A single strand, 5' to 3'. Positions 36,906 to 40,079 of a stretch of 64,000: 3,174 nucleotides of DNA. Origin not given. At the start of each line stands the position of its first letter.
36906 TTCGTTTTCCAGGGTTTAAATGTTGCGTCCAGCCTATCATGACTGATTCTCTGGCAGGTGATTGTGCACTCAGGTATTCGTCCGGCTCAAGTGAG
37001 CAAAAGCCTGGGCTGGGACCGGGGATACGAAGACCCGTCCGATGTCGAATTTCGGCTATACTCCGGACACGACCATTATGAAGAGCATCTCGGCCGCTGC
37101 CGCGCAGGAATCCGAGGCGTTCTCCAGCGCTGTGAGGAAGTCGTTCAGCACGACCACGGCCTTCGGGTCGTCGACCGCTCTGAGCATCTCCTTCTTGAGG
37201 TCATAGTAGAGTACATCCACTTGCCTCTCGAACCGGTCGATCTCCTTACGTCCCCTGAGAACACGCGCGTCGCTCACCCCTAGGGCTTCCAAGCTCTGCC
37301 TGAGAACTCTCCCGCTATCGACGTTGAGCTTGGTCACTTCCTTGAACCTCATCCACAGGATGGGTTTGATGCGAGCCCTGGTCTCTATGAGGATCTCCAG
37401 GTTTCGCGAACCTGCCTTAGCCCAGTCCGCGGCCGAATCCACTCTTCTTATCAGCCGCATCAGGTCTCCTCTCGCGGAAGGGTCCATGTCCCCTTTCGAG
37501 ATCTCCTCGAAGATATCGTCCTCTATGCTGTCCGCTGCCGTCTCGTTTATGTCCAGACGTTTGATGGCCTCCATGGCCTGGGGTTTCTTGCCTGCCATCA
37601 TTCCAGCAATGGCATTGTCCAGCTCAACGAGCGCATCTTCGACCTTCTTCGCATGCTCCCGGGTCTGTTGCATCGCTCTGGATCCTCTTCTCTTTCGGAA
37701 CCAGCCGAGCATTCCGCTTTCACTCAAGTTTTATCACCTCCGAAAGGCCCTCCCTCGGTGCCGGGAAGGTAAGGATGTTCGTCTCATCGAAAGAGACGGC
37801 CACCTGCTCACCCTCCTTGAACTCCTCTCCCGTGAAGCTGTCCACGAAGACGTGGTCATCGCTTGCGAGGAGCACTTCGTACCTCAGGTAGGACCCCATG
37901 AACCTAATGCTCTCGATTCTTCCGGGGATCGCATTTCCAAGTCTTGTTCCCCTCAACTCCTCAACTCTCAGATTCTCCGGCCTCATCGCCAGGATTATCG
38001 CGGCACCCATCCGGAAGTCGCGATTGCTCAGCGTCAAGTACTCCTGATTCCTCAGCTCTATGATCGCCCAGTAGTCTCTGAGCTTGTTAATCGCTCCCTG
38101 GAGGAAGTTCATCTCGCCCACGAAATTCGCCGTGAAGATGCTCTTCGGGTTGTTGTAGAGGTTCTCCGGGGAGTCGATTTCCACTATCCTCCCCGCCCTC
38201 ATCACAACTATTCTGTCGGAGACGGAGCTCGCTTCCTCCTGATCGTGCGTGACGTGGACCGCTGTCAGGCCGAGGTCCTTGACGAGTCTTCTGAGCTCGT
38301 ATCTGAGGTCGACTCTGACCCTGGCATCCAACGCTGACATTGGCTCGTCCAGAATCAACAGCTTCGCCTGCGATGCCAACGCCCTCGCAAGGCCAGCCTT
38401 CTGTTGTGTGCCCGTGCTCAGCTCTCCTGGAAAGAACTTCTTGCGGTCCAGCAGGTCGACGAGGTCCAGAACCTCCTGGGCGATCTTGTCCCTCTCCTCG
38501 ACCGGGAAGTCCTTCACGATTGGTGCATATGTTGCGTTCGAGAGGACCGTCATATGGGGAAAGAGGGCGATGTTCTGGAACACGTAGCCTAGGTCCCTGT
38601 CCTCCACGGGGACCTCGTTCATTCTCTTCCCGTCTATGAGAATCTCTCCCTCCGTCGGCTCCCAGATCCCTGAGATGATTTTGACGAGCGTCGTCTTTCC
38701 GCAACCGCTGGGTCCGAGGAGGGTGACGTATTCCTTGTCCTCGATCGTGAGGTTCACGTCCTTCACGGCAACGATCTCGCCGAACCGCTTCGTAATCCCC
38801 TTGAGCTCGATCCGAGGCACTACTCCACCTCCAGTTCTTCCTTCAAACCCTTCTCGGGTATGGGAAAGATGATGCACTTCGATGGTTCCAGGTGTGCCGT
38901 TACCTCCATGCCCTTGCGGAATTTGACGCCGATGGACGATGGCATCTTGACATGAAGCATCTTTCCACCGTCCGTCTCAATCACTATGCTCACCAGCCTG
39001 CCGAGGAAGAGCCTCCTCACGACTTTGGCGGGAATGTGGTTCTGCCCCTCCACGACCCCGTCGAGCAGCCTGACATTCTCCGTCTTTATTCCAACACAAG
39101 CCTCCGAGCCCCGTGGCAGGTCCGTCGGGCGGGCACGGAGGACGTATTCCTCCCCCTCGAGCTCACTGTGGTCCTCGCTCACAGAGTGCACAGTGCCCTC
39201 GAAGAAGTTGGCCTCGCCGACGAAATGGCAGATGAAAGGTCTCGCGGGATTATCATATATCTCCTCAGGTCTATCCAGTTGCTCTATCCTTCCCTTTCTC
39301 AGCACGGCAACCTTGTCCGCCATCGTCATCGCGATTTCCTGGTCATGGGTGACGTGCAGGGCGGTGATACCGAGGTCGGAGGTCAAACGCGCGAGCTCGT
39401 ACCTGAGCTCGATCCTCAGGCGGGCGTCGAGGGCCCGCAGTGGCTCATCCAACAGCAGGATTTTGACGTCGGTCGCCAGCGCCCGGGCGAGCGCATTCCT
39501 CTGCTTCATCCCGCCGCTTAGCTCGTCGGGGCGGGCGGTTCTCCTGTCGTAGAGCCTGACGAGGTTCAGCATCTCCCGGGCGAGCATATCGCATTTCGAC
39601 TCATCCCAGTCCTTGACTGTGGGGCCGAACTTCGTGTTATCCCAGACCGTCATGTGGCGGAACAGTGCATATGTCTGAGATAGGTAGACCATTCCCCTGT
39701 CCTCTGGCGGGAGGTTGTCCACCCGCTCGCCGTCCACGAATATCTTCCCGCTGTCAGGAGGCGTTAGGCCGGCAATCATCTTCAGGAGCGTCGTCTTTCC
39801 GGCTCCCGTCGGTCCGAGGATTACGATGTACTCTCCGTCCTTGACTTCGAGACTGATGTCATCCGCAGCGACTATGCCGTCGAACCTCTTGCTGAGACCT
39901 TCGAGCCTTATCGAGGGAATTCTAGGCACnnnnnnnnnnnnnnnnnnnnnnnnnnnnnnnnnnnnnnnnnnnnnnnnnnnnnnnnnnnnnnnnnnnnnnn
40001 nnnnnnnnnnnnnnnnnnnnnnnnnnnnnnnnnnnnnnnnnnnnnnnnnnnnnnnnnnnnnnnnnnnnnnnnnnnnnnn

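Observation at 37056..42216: ABC importer operon without a substrate-binding protein gene: FN3-decorated fused permease, two TOBE-ATPases, and a DUF47/PhoU-like gene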

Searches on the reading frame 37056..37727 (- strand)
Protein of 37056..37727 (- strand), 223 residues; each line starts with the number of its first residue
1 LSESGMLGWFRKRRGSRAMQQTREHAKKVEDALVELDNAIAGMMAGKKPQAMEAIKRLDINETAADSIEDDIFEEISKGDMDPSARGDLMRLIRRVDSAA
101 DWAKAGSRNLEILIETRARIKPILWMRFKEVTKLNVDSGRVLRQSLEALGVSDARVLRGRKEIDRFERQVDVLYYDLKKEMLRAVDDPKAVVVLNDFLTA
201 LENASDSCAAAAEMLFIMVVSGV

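Call 3: search_protein_families(library=pfam, proteins=[window:37056-37727:-], max_evalue=0.01)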
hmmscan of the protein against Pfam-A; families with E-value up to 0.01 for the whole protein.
window:37056-37727:- (223 aa): 1 family
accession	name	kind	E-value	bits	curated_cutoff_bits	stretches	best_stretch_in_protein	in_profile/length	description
PF01865.21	PhoU_div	-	1.5e-18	67.4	24.4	1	15-220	6-213/214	Protein of unknown function DUF47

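Call 4: search_protein_families(library=ncbifam, proteins=[window:37056-37727:-], max_evalue=0.01)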
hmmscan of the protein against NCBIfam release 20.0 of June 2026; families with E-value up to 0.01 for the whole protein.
window:37056-37727:- (223 aa): 1 family
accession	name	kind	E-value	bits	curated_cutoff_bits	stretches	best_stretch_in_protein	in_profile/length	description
TIGR00153.1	TIGR00153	hypoth_equivalog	6.4e-15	55.5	104.3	1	21-221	16-215/217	TIGR00153 family protein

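Call 33: search_solved_structures(query=window:37056-37727:-, max_evalue=0.01)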
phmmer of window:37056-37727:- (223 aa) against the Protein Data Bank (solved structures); distinct sequences matched with E-value up to 0.01: 1.
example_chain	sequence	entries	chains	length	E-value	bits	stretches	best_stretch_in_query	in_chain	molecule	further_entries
2iiu_A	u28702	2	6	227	0.0013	22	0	19-107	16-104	Hypothetical protein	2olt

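Call 41: find_homologous_proteins(query=window:37056-37727:-, max_evalue=0.00001)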
Query window:37056-37727:- (223 aa): 43 proteins with E <= 0.00001 among 709 candidates.
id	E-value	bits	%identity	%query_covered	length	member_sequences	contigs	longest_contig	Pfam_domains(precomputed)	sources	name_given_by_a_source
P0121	1.0e-135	468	100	100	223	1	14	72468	PF01865.22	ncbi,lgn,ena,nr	ncbi:MAG: DUF47 family protein [Thermoplasmata archaeon]|nr:DUF47 family protein [Candidatus Thermop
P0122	1.8e-135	467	100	100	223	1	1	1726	PF01865.22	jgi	-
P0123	2.2e-135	467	100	100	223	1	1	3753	PF01865.22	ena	-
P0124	2.6e-135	467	100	100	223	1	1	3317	PF01865.22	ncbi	-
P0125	2.6e-135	467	100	100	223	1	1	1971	PF01865.22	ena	-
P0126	2.8e-135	467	100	100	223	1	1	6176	PF01865.22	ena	-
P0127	3.1e-135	466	100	100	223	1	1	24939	PF01865.22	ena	-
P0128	7.8e-135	465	100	100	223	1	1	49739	PF01865.22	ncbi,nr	ncbi:MAG: DUF47 family protein [Candidatus Thermoplasmatota archaeon]|nr:DUF47 family protein [Candi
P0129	8.1e-135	465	100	100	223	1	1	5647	PF01865.22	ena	-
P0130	2.0e-134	464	100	100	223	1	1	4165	PF01865.22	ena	-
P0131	4.2e-134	463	99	100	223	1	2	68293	PF01865.22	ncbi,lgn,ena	-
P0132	4.3e-134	463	99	100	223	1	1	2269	PF01865.22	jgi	-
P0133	1.8e-133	461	99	100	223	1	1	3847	PF01865.22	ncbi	ncbi:MAG: DUF47 family protein [Thermoplasmata archaeon]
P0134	2.4e-133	460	99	100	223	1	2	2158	PF01865.22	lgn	-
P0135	5.5e-133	459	99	100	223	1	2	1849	PF01865.22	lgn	-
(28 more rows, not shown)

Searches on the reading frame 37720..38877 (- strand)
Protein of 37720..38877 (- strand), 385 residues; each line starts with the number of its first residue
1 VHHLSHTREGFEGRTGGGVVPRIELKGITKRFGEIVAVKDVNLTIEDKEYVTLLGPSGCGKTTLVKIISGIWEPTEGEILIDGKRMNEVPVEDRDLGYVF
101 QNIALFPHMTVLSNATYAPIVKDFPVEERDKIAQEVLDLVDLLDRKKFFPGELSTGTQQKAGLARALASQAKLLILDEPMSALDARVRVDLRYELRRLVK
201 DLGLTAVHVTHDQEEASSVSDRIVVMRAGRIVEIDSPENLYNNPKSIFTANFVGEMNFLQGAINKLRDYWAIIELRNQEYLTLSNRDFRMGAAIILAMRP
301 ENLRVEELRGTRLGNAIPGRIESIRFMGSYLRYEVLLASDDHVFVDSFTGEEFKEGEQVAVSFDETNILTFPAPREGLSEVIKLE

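Call 3: search_protein_families(library=pfam, proteins=[window:37720-38877:-], max_evalue=0.01)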
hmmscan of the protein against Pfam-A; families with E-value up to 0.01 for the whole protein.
window:37720-38877:- (385 aa): 7 families
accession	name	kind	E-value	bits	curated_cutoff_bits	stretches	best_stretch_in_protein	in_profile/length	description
PF00005.33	ABC_tran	-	1.1e-34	120.4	25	1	38-180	1-136/137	ABC transporter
PF08402.16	TOBE_2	-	2.4e-12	47.2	21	1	296-369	1-74/76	TOBE domain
PF13304.12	AAA_21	-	2.1e-07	31.8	27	1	136-212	221-299/304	AAA domain, putative AbiEii toxin, Type IV TA system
PF03215.21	Rad17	-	0.0013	19.1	23.8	1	46-75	43-72/186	Rad17 P-loop domain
PF20720.3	nSTAND3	-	0.0054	16.9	27.2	0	37-68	6-37/155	Novel STAND NTPase 3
PF00004.35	AAA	-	0.007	17.3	21.2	0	52-71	2-21/131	ATPase family associated with various cellular activities (AAA)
PF09818.15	ABC_ATPase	-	0.0072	15.8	23.2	0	146-229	151-249/283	P-loop domain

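Call 4: search_protein_families(library=ncbifam, proteins=[window:37720-38877:-], max_evalue=0.01)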
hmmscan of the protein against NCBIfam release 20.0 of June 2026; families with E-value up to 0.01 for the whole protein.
window:37720-38877:- (385 aa): 188 families (the best 25 are shown)
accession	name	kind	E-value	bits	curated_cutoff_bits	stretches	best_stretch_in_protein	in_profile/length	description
TIGR03265.1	PhnT2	equivalog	8e-98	327.9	457.7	1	22-371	4-352/353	putative 2-aminoethylphosphonate ABC transporter ATP-binding protein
NF006987.0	PRK09452.1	equivalog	2e-93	313.1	482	1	23-355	18-356/378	spermidine/putrescine ABC transporter ATP-binding protein PotA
NF043075.1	MMSYN1_0197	equivalog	2.5e-84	283.1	550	1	23-368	3-336/341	spermidine/putrescine ABC transporter ATP-binding protein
TIGR01187.1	potA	subfamily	5.9e-82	275.3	355.6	1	53-355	1-304/325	polyamine ABC transporter ATP-binding protein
NF008653.0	PRK11650.1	subfamily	1e-77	261.6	432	1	22-372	3-348/357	sn-glycerol-3-phosphate ABC transporter ATP-binding protein UgpC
NF008513.0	PRK11432.1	equivalog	1.9e-77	260.5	496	1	23-354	7-328/351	ferric ABC transporter ATP-binding protein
TIGR00968.1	3a0106s01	subfamily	5e-74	248.8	342.75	1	23-259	1-237/237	sulfate ABC transporter ATP-binding protein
NF040840.2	tungstate_WtpC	equivalog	1.3e-73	248.2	440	1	23-368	2-344/347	tungstate ABC transporter ATP-binding protein WtpC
NF040933.2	ABC_arch_GlcV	equivalog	1.7e-73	247.5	450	1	23-371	3-357/357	glucose ABC transporter ATP-binding protein GlcV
NF008233.0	PRK11000.1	equivalog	2.2e-72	243.9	568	1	23-309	4-294/369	maltose/maltodextrin ABC transporter ATP-binding protein MalK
NF008621.0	PRK11607.1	equivalog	1.7e-69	234.5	613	1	18-356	15-355/377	putrescine ABC transporter ATP-binding subunit PotG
NF008105.0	PRK10851.1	equivalog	1.2e-67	228.2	502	1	23-266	3-250/362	sulfate/thiosulfate ABC transporter ATP-binding protein CysA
TIGR01186.1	proV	subfamily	4.7e-67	226.6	326.6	1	31-262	2-239/363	betaine/proline/choline family ABC transporter ATP-binding protein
TIGR03258.1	PhnT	equivalog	8.9e-66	222.3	499.15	1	23-366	9-352/359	2-aminoethylphosphonate ABC transport system ATP-binding subunit PhnT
NF007027.0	PRK09493.1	equivalog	7.9e-51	172.7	379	1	23-252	2-235/240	glutamine ABC transporter ATP-binding protein GlnQ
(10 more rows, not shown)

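Call 34: search_solved_structures(query=window:37720-38820:-, max_evalue=1e-40)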
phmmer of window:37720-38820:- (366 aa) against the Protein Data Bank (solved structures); distinct sequences matched with E-value up to 1e-40: 37.
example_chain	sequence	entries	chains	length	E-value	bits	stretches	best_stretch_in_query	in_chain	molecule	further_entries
7x0q_A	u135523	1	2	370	3e-71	243.5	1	2-353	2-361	ABC transporter related protein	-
2it1_A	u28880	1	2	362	9.1e-69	235.4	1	2-361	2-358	362aa long hypothetical maltose/maltodextrin transport ATP-binding protein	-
8zx1_A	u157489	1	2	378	1.4e-66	228.2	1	2-334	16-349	Spermidine/putrescine import ATP-binding protein PotA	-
1v43_A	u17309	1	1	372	1.7e-66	227.9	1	3-311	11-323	sugar-binding transport ATP-binding protein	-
1vci_A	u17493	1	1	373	1.7e-66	227.9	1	3-311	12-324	sugar-binding transport ATP-binding protein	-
2yyz_A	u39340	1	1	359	1.9e-66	227.7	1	1-349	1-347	Sugar ABC transporter, ATP-binding protein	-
8y5g_A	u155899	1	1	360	3e-66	227.1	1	2-334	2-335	Spermidine/putrescine import ATP-binding protein PotA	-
8y5f_A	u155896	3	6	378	3.5e-66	226.9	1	2-334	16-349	Spermidine/putrescine import ATP-binding protein PotA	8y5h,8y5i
8y5g_D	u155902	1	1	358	4.4e-66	226.6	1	2-334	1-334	Spermidine/putrescine import ATP-binding protein PotA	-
2d62_A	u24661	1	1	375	2.3e-65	224.2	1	2-352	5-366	multiple sugar-binding transport ATP-binding protein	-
1q12_A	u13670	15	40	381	2e-64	221.1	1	2-293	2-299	Maltose/maltodextrin transport ATP-binding protein malK | Maltose/maltodextrin import ATP-binding protein malK | Fused maltose transport subunit, ATP-binding co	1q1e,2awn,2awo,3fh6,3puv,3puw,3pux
1q1b_A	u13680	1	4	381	2e-64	221.1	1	2-293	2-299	Maltose/maltodextrin transport ATP-binding protein malK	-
9bcr_C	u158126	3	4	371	3.3e-64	220.4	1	4-293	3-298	Maltose/maltodextrin import ATP-binding protein MalK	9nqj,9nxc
9bcr_D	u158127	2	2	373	3.4e-64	220.4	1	4-293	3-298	Maltose/maltodextrin import ATP-binding protein MalK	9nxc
2r6g_A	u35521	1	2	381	5.1e-64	219.8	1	2-293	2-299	Maltose/maltodextrin import ATP-binding protein malK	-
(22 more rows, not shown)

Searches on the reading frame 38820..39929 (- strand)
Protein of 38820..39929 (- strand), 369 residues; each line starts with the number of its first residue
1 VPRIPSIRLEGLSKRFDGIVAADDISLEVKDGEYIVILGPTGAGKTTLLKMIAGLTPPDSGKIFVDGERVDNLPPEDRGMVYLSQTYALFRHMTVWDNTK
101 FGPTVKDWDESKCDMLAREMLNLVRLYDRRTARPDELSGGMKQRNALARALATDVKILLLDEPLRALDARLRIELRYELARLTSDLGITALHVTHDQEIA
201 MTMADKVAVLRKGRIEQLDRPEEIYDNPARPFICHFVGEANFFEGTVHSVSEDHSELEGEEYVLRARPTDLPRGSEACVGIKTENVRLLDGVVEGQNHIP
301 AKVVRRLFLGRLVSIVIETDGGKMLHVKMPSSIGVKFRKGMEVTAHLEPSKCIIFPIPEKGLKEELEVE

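Call 3: search_protein_families(library=pfam, proteins=[window:38820-39929:-], max_evalue=0.01)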
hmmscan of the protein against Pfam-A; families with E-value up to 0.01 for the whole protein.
window:38820-39929:- (369 aa): 7 families
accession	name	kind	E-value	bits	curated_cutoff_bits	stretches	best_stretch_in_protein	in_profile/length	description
PF00005.33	ABC_tran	-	1.4e-34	120.1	25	1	23-164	2-136/137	ABC transporter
PF08402.16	TOBE_2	-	2.4e-08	34.4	21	1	279-355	1-76/76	TOBE domain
PF13304.12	AAA_21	-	1.5e-06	28.9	27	1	128-199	229-302/304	AAA domain, putative AbiEii toxin, Type IV TA system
PF13401.12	AAA_22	-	0.0028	18.4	27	1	34-91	7-33/130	AAA domain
PF13476.12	AAA_23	-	0.0051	17.9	27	1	35-53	22-40/201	AAA domain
PF20720.3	nSTAND3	-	0.0079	16.3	27.2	0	30-53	15-38/155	Novel STAND NTPase 3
PF03459.23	TOBE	-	0.0082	16.8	22.3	0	295-354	3-64/64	TOBE domain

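Call 4: search_protein_families(library=ncbifam, proteins=[window:38820-39929:-], max_evalue=0.01)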
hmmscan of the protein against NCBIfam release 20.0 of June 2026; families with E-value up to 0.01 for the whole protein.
window:38820-39929:- (369 aa): 191 families (the best 25 are shown)
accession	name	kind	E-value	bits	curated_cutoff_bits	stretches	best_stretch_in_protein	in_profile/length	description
TIGR03265.1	PhnT2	equivalog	1.3e-87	294.4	457.7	1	7-333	5-328/353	putative 2-aminoethylphosphonate ABC transporter ATP-binding protein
NF006987.0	PRK09452.1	equivalog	4e-84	282.5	482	1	6-327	17-341/378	spermidine/putrescine ABC transporter ATP-binding protein PotA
TIGR01187.1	potA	subfamily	7.5e-79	265.1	355.6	1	37-353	1-323/325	polyamine ABC transporter ATP-binding protein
NF040840.2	tungstate_WtpC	equivalog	2.8e-77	260.3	440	1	7-350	2-342/347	tungstate ABC transporter ATP-binding protein WtpC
NF043075.1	MMSYN1_0197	equivalog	2.4e-76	256.9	550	1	7-324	3-313/341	spermidine/putrescine ABC transporter ATP-binding protein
NF008653.0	PRK11650.1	subfamily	1.4e-74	251.3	432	1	6-344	3-338/357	sn-glycerol-3-phosphate ABC transporter ATP-binding protein UgpC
TIGR00968.1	3a0106s01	subfamily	4e-74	249.1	342.75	1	7-241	1-235/237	sulfate ABC transporter ATP-binding protein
NF008621.0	PRK11607.1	equivalog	7.7e-71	238.9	613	1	5-342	18-357/377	putrescine ABC transporter ATP-binding subunit PotG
NF008233.0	PRK11000.1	equivalog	4.3e-69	233.1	568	1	6-355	3-353/369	maltose/maltodextrin ABC transporter ATP-binding protein MalK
NF008105.0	PRK10851.1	equivalog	4.8e-69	232.8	502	1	6-249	2-249/362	sulfate/thiosulfate ABC transporter ATP-binding protein CysA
NF040933.2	ABC_arch_GlcV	equivalog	2e-67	227.6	450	1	7-353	3-355/357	glucose ABC transporter ATP-binding protein GlcV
TIGR03258.1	PhnT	equivalog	1.5e-66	224.9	499.15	1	6-319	8-323/359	2-aminoethylphosphonate ABC transport system ATP-binding subunit PhnT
NF008513.0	PRK11432.1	equivalog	1.6e-66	224.6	496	1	7-327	7-321/351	ferric ABC transporter ATP-binding protein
TIGR01186.1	proV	subfamily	2e-60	204.8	326.6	1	19-243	6-236/363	betaine/proline/choline family ABC transporter ATP-binding protein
TIGR03415.1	ABC_choXWV_ATP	equivalog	1.1e-47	162.9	483.75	1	18-242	36-270/382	choline ABC transporter ATP-binding protein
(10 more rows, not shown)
